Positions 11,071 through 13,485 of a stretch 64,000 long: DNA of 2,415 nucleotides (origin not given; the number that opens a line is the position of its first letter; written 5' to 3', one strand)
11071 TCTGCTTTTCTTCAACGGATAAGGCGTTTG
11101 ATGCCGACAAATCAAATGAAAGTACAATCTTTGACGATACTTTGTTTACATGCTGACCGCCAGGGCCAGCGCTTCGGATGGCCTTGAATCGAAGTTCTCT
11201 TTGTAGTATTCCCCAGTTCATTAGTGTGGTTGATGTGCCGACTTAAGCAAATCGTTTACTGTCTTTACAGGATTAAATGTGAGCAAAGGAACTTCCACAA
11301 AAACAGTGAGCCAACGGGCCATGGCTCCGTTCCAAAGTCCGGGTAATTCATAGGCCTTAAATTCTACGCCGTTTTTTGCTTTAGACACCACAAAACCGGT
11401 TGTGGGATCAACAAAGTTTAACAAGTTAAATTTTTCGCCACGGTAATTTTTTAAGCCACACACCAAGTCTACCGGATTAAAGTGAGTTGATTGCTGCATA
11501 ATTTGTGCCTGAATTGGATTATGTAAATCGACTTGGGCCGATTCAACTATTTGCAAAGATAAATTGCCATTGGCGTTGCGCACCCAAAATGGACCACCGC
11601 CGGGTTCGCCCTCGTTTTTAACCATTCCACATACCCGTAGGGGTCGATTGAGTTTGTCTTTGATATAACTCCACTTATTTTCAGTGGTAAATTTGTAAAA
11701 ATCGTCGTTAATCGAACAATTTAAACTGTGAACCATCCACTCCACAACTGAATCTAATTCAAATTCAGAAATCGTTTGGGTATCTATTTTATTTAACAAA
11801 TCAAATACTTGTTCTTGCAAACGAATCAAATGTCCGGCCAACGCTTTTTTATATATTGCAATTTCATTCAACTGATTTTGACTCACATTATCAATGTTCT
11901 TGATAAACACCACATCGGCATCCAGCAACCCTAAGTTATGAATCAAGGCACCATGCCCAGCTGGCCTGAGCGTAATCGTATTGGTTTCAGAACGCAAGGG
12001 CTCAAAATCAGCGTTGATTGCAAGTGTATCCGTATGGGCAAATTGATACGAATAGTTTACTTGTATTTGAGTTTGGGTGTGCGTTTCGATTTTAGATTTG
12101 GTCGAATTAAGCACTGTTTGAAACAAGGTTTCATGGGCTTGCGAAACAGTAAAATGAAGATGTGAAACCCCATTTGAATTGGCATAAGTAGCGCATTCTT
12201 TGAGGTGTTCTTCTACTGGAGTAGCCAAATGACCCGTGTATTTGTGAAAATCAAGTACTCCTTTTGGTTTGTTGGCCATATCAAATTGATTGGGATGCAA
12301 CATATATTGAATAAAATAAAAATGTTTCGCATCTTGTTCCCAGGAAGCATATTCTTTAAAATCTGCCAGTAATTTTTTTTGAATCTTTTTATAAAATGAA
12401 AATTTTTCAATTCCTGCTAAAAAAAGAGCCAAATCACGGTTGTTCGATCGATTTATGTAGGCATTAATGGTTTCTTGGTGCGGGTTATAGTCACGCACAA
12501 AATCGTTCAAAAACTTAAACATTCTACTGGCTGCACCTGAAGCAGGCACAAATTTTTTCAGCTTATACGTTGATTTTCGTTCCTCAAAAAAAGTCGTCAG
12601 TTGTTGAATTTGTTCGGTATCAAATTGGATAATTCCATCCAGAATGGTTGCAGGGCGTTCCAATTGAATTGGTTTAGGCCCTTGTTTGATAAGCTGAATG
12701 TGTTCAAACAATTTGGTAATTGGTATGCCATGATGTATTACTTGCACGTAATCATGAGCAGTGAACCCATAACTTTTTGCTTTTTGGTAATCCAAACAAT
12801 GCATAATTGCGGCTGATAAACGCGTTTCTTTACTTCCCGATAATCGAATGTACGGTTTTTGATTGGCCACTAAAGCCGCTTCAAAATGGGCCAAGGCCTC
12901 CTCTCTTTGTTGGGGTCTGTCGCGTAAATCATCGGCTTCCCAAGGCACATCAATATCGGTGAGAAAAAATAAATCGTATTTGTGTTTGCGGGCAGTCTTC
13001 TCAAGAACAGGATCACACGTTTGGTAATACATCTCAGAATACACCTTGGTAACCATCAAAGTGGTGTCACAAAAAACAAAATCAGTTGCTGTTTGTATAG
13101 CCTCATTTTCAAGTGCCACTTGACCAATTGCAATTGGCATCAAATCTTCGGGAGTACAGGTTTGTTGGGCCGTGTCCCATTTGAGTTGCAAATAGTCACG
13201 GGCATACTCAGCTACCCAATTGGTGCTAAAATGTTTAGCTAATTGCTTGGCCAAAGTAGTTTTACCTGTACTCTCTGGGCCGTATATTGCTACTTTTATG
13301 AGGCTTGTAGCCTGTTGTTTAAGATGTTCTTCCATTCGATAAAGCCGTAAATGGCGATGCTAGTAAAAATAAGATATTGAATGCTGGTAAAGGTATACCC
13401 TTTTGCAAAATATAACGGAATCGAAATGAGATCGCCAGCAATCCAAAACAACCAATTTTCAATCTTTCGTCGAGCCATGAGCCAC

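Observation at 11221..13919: PnuC plus NadR-kinase::DUF4301 fusion: candidate two-step salvage enzyme with a UGPase-like nucleotidyltransferase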

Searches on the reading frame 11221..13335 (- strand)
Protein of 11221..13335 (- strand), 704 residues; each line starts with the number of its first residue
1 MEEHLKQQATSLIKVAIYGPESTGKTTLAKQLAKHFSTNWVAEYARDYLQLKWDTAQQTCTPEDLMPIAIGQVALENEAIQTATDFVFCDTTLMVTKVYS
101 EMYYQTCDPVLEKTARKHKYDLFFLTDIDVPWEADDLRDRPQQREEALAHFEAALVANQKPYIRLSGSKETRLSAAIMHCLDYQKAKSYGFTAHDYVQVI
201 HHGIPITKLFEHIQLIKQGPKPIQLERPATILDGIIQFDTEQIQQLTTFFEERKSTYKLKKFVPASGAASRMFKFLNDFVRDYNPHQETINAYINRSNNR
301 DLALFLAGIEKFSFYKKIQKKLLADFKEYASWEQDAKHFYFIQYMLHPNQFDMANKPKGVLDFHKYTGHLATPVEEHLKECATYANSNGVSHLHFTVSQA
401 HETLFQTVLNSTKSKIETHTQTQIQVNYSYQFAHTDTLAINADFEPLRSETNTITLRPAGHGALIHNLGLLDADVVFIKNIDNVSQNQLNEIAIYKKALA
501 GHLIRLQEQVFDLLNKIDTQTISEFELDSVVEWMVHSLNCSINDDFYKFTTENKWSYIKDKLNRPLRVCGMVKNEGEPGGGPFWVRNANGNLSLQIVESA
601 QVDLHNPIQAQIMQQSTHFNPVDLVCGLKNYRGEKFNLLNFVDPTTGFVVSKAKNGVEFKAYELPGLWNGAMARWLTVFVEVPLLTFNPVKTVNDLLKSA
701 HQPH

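Call 3: search_protein_families(library=pfam, proteins=[window:11221-13335:-], max_evalue=0.01)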
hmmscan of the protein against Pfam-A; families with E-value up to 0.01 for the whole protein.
window:11221-13335:- (704 aa): 6 families
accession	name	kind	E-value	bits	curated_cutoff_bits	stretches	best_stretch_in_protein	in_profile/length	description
PF14134.11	DUF4301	-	1.6e-193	644.6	27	1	193-702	2-507/507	Domain of unknown function (DUF4301)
PF13521.12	AAA_28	-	6.4e-41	140.7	27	1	14-172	1-164/164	AAA domain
PF00004.35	AAA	-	0.00053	20.9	21.2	0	16-41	2-27/131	ATPase family associated with various cellular activities (AAA)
PF01637.24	ATPase_2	-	0.0011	19.3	33.2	0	15-36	23-44/225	ATPase domain predominantly from Archaea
PF13191.12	AAA_16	-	0.0015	19.5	32.6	1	15-48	27-63/167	AAA ATPase domain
PF13479.12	AAA_24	-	0.0028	18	27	1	13-34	3-24/195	AAA domain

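Call 4: search_protein_families(library=ncbifam, proteins=[window:11221-13335:-], max_evalue=0.01)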
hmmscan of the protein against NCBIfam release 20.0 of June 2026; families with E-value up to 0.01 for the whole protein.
window:11221-13335:- (704 aa): 2 families
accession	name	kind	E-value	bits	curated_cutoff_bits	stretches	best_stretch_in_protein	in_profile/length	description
TIGR01526.1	nadR_NMN_Atrans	equivalog_domain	3.7e-30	105.3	341.15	1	14-167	164-318/325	nicotinamide-nucleotide adenylyltransferase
NF005988.0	PRK08099.1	equivalog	3.5e-21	75.8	201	1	14-163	233-384/411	multifunctional transcriptional regulator/nicotinamide-nucleotide adenylyltransferase/ribosylnicotinamide kinase NadR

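Call 9: search_solved_structures(query=window:11221-13335:-, max_evalue=10, show_alignments=3)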
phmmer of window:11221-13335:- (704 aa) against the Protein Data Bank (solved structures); distinct sequences matched with E-value up to 10: 22.
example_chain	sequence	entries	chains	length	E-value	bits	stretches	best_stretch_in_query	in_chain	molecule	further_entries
9x6f_A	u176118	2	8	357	1.3e-20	76.5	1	13-140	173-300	Nicotinamide-nucleotide adenylyltransferase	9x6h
8x7f_A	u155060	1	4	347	6.1e-13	51.1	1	14-142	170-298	Trifunctional NAD biosynthesis/regulator protein NadR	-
1lw7_A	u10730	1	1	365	8.2e-11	44.1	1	14-166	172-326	TRANSCRIPTIONAL REGULATOR NADR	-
6gye_A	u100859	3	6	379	3.4e-08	35.4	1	15-135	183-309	Nicotinamide-nucleotide adenylyltransferase NadR family / Ribosylnicotinamide kinase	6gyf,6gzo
9d2f_A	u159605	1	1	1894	1.4e-06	30.1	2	13-62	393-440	Adenylate kinase 9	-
3cmu_A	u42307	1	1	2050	1.9e-05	26.3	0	15-32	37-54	Protein recA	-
9fqr_Xf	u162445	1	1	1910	1.9e-05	26.3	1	13-63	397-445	Cilia- and flagella-associated protein 276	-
3cmt_A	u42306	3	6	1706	9.6e-05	24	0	15-32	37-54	Protein recA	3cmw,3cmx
3cmv_A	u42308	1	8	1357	0.0008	21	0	15-32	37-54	Protein recA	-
9fqr_G8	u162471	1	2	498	0.0015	20.1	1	3-54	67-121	Adenylate kinase 8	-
1q3t_A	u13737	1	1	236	0.33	12.3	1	10-42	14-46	Cytidylate kinase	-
6oaa_B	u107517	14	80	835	0.41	12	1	15-52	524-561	Cell division control protein 48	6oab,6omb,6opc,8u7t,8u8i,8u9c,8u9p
8dar_A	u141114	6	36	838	0.41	12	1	15-52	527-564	Cell division control protein 48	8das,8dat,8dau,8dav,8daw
6oa9_A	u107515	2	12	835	0.41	12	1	15-52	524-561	Cell division control protein 48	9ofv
5vc7_A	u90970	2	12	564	0.47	11.8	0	16-53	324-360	VCP-like ATPase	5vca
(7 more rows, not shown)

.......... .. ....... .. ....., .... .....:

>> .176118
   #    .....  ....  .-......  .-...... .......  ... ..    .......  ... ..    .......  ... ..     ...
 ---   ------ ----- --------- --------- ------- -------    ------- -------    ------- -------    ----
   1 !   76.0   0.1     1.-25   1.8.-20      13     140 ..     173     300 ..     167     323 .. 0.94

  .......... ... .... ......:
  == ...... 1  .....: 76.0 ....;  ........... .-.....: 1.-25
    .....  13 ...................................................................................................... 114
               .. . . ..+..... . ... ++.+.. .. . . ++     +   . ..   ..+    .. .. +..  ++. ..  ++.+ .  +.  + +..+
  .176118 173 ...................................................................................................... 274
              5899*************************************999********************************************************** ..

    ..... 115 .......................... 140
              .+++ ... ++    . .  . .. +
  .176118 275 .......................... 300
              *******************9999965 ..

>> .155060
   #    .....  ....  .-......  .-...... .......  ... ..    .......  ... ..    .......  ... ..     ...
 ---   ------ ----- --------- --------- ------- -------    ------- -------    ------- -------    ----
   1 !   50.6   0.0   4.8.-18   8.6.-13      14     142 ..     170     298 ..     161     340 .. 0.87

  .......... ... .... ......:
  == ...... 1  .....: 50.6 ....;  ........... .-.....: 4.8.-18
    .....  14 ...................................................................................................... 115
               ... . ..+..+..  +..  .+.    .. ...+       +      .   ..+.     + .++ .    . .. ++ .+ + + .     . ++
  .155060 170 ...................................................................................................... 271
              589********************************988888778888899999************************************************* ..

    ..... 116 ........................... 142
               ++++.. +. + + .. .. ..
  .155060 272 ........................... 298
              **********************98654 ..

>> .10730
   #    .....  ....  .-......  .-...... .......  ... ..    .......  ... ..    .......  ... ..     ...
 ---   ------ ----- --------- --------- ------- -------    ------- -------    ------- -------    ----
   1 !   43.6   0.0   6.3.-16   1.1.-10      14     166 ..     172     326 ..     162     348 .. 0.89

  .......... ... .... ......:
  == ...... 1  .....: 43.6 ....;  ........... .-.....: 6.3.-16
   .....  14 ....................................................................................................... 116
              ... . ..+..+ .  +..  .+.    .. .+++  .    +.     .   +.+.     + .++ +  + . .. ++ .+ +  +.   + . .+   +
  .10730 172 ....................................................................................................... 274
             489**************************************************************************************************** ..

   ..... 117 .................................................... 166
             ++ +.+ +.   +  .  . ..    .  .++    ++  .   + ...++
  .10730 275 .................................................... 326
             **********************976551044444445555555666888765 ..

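Call 10: find_homologous_proteins(query=window:11221-13335:-, max_evalue=0.00001)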
Query window:11221-13335:- (704 aa): 7983 proteins with E <= 0.00001 among 8000 candidates; the best 120 are listed.
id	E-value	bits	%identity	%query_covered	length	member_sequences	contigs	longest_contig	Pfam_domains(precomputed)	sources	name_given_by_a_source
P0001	0.0e+0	1516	92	100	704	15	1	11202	PF14134.12,PF13521.13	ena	-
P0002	0.0e+0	1294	78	100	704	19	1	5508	PF14134.12,PF13521.13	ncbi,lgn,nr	ncbi:MAG: DUF4301 family protein [Flavobacterium sp.]|nr:DUF4301 family protein [Flavobacterium sp.]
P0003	0.0e+0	1233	74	100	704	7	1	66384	PF14134.12,PF13521.13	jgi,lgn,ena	jgi:nicotinamide riboside kinase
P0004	0.0e+0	1224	73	100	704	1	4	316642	PF14134.12,PF13521.13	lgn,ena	-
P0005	0.0e+0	1222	73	100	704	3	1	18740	PF14134.12,PF13521.13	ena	-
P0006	0.0e+0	1216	73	100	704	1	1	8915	PF14134.12,PF13521.13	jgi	jgi:nicotinamide riboside kinase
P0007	0.0e+0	1214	73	100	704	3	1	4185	PF14134.12,PF13521.13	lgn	-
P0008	0.0e+0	1210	72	100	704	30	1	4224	PF14134.12,PF13521.13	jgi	-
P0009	0.0e+0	1210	73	100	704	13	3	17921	PF14134.12,PF13521.13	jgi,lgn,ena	jgi:nicotinamide riboside kinase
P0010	0.0e+0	1202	72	100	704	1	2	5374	PF14134.12,PF13521.13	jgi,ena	jgi:nicotinamide riboside kinase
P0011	4.3e-292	989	60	100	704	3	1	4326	PF14134.12,PF13521.13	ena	-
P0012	8.3e-291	984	60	100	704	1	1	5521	PF14134.12,PF13521.13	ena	-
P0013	6.3e-290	981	60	100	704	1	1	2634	PF14134.12,PF13521.13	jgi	jgi:nicotinamide riboside kinase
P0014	1.8e-289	980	59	100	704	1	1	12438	PF14134.12,PF13521.13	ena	-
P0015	2.4e-287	973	58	100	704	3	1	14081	PF14134.12,PF13521.13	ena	-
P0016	1.9e-285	967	59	100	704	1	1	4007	PF14134.12,PF13521.13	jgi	jgi:nicotinamide riboside kinase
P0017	9.8e-285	964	57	100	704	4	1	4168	PF14134.12,PF13521.13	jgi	jgi:nicotinamide riboside kinase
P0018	1.1e-284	964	58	100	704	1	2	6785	PF14134.12,PF13521.13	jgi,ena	jgi:nicotinamide riboside kinase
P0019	5.2e-284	962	58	100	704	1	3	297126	PF14134.12,PF13521.13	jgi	jgi:nicotinamide riboside kinase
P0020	8.8e-284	961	59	100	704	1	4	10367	PF14134.12,PF13521.13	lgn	-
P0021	1.6e-283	960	58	100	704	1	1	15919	PF14134.12,PF13521.13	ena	-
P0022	4.0e-283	959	58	100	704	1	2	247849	PF14134.12,PF13521.13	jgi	jgi:nicotinamide riboside kinase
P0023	3.6e-282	956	57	100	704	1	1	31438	PF14134.12,PF13521.13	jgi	jgi:nicotinamide riboside kinase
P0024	1.9e-281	953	58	100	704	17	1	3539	PF14134.12,PF13521.13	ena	-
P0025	2.4e-281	953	58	100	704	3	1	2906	PF14134.12,PF13521.13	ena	-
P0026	3.3e-281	953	59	100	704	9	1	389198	PF14134.12,PF13521.13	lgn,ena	-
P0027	6.5e-281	952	58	100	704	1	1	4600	PF14134.12,PF13521.13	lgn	-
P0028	7.1e-281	952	57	100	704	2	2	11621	PF14134.12,PF13521.13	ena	-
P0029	9.4e-281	951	59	100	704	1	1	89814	PF14134.12,PF13521.13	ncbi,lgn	-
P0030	2.0e-280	950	56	100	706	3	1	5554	PF14134.12,PF13521.13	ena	-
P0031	2.4e-280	950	58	100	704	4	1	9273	PF14134.12,PF13521.13,PF00004.36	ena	-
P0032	2.9e-280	949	58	100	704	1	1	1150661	PF14134.12,PF13521.13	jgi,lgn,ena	-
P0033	4.5e-280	949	58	100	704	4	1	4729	PF14134.12,PF13521.13,PF00004.36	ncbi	-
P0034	4.7e-280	949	57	100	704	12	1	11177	PF14134.12,PF13521.13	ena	-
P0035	7.4e-280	948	58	100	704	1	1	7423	PF14134.12,PF13521.13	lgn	-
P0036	1.4e-279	947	58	100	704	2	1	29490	PF14134.12,PF13521.13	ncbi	-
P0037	3.4e-279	946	57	100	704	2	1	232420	PF14134.12,PF13521.13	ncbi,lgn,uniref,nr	ncbi:DUF4301 family protein [Flavobacterium sp.]|uniref:DUF4301 family protein n=1 Tax=Flavobacteriu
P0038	4.8e-279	945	57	100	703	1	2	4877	PF14134.12,PF13521.13,PF00004.36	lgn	-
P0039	6.0e-279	945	57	100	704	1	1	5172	PF14134.12,PF13521.13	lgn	-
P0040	1.6e-278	944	57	100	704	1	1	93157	PF14134.12,PF13521.13,PF00004.36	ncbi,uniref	ncbi:DUF4301 family protein [Flavobacterium sp. PLA-1-15]|uniref:DUF4301 family protein n=1 Tax=Flav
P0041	3.4e-278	943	58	100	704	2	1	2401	PF14134.12,PF13521.13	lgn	-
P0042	3.4e-278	943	58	100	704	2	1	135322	PF14134.12,PF13521.13,PF01637.25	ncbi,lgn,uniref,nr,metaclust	ncbi:DUF4301 family protein [Flavobacterium caeni]|uniref:Nicotinamide-nucleotide adenylyltransferas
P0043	7.3e-278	942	57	100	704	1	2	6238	PF14134.12,PF13521.13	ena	-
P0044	9.7e-278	941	57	100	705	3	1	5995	PF14134.12,PF13521.13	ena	-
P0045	1.1e-277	941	57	100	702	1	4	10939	PF14134.12,PF13521.13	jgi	jgi:nicotinamide riboside kinase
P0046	1.4e-277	941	57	100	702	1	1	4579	PF14134.12,PF13521.13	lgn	-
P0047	3.0e-277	940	57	100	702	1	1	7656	PF14134.12,PF13521.13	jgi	jgi:nicotinamide riboside kinase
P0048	3.2e-277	939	56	100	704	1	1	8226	PF14134.12,PF13521.13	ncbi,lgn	-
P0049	4.6e-277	939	57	100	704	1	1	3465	PF14134.12,PF13521.13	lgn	-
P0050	4.8e-277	939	57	100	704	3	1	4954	PF14134.12,PF13521.13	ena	-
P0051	5.6e-277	939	57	100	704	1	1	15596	PF14134.12,PF13521.13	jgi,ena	-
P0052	5.8e-277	939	58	100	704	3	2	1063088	PF14134.12,PF13521.13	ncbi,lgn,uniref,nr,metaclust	ncbi:NAD metabolism ATPase/kinase [Flavobacterium noncentrifugens]|uniref:Nicotinamide-nucleotide ad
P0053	6.4e-277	938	57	100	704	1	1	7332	PF14134.12,PF13521.13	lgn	-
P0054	6.9e-277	938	57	100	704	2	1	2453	PF14134.12,PF13521.13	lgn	-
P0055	7.1e-277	938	57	100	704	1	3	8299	PF14134.12,PF13521.13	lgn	-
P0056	1.0e-276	938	58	100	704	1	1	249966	PF14134.12,PF13521.13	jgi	jgi:nicotinamide riboside kinase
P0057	1.5e-276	937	57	100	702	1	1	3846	PF14134.12,PF13521.13,PF00004.36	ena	-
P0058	1.7e-276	937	58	100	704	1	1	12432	PF14134.12,PF13521.13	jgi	jgi:nicotinamide riboside kinase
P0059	1.9e-276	937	57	100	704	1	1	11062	PF14134.12,PF13521.13,PF00004.36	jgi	jgi:nicotinamide riboside kinase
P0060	2.0e-276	937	57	100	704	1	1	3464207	PF14134.12,PF13521.13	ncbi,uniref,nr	ncbi:DUF4301 domain-containing protein [Flavobacterium magnum]|uniref:DUF4301 domain-containing prot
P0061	2.3e-276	937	57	100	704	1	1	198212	PF14134.12,PF13521.13,PF00004.36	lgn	-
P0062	2.6e-276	936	57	100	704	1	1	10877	PF14134.12,PF13521.13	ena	-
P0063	2.7e-276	936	57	100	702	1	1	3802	PF14134.12,PF13521.13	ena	-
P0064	3.1e-276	936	56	100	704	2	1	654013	PF14134.12,PF13521.13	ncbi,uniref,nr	ncbi:DUF4301 family protein [Flavobacterium sp. CYK-4]|uniref:DUF4301 family protein n=1 Tax=Flavoba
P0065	3.2e-276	936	57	100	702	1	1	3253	PF14134.12,PF13521.13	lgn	-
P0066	3.4e-276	936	58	100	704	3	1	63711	PF14134.12,PF13521.13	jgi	jgi:nicotinamide riboside kinase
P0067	3.9e-276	936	57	100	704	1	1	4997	PF14134.12,PF13521.13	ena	-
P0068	4.3e-276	936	57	100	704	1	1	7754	PF14134.12,PF13521.13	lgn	-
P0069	5.2e-276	935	58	100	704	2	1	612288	PF14134.12,PF13521.13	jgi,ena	-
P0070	5.5e-276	935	57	100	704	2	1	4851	PF14134.12,PF13521.13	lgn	-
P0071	1.2e-275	934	56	100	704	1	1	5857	PF14134.12,PF13521.13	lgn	-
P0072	1.7e-275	934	57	100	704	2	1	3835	PF14134.12,PF13521.13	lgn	-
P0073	1.9e-275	934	57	100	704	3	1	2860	PF14134.12,PF13521.13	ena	-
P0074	1.9e-275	934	57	100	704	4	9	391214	PF14134.12,PF13521.13,PF00004.36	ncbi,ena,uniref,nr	ncbi:DUF4301 family protein [uncultured Flavobacterium sp.]|uniref:DUF4301 family protein n=1 Tax=un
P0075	2.3e-275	933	57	100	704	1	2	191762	PF14134.12,PF13521.13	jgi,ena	-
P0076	2.6e-275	933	57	100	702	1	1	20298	PF14134.12,PF13521.13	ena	-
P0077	3.0e-275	933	57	100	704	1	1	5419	PF14134.12,PF13521.13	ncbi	-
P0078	3.5e-275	933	57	100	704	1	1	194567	PF14134.12,PF13521.13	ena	-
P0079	3.6e-275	933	57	100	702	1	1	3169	PF14134.12,PF13521.13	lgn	-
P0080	3.7e-275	933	57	100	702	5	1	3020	PF14134.12,PF13521.13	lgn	-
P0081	3.7e-275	933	57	100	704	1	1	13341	PF14134.12,PF13521.13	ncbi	-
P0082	5.1e-275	932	57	100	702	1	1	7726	PF14134.12,PF13521.13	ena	-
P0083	8.8e-275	931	57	100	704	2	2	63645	PF14134.12,PF13521.13,PF01637.25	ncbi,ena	-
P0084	2.0e-274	930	56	100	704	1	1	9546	PF14134.12,PF13521.13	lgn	-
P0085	2.2e-274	930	56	100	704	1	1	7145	PF14134.12,PF13521.13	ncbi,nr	ncbi:MAG: DUF4301 family protein [Flavobacterium sp.]|nr:MAG: DUF4301 family protein [Flavobacterium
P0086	2.2e-274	930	56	100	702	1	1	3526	PF14134.12,PF13521.13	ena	-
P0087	2.7e-274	930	57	100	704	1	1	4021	PF14134.12,PF13521.13,PF00004.36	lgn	-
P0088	3.1e-274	930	57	100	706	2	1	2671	PF14134.12,PF13521.13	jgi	-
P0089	3.3e-274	929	56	100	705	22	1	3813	PF14134.12,PF13521.13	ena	-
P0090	3.7e-274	929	56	100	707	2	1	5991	PF14134.12,PF13521.13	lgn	-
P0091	4.4e-274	929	56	100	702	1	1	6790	PF14134.12,PF13521.13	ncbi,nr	ncbi:MAG: DUF4301 family protein [Flavobacterium sp.]|nr:DUF4301 family protein [Flavobacterium sp.]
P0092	4.7e-274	929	56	100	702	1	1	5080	PF14134.12,PF13521.13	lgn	-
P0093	4.8e-274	929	56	100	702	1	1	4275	PF14134.12,PF13521.13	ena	-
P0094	5.2e-274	929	56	100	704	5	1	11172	PF14134.12,PF13521.13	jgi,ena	-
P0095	7.7e-274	928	56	100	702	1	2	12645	PF14134.12,PF13521.13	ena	-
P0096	8.1e-274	928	56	100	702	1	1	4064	PF14134.12,PF13521.13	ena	-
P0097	8.3e-274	928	56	100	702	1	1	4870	PF14134.12,PF13521.13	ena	-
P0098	8.7e-274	928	56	100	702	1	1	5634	PF14134.12,PF13521.13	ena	-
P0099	8.9e-274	928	56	100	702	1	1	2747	PF14134.12,PF13521.13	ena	-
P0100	9.3e-274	928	57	100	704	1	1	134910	PF14134.12,PF13521.13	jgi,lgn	-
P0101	1.0e-273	928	56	100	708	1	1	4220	PF14134.12,PF13521.13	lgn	-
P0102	1.2e-273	928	56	100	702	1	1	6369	PF14134.12,PF13521.13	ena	-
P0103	1.3e-273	928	57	100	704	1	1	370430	PF14134.12,PF13521.13,PF00004.36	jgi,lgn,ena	-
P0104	1.3e-273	928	57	100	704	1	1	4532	PF14134.12,PF13521.13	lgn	-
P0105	1.5e-273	927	56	100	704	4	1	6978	PF14134.12,PF13521.13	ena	-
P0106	1.6e-273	927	56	100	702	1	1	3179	PF14134.12,PF13521.13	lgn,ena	-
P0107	1.6e-273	927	56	100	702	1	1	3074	PF14134.12,PF13521.13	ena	-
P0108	1.8e-273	927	56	100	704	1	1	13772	PF14134.12,PF13521.13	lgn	-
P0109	1.8e-273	927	56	100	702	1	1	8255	PF14134.12,PF13521.13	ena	-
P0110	2.2e-273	927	57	100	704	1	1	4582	PF14134.12,PF13521.13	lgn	-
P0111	2.3e-273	927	57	100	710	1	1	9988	PF14134.12,PF13521.13,PF00004.36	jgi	-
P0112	2.5e-273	927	57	98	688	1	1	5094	PF14134.12,PF13521.13,PF00004.36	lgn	-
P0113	2.9e-273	926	56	100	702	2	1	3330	PF14134.12,PF13521.13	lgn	-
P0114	3.0e-273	926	56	100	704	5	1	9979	PF14134.12,PF13521.13,PF00004.36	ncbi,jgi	jgi:nicotinamide riboside kinase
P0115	1.1e-272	924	56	100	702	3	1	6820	PF14134.12,PF13521.13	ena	-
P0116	1.1e-272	924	56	100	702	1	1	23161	PF14134.12,PF13521.13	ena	-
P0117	1.2e-272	924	56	100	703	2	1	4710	PF14134.12,PF13521.13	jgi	jgi:nicotinamide riboside kinase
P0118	1.3e-272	924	56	100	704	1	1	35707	PF14134.12,PF13521.13,PF00004.36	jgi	jgi:nicotinamide riboside kinase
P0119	1.3e-272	924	56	100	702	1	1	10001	PF14134.12,PF13521.13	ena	-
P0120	1.4e-272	924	56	100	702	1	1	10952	PF14134.12,PF13521.13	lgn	-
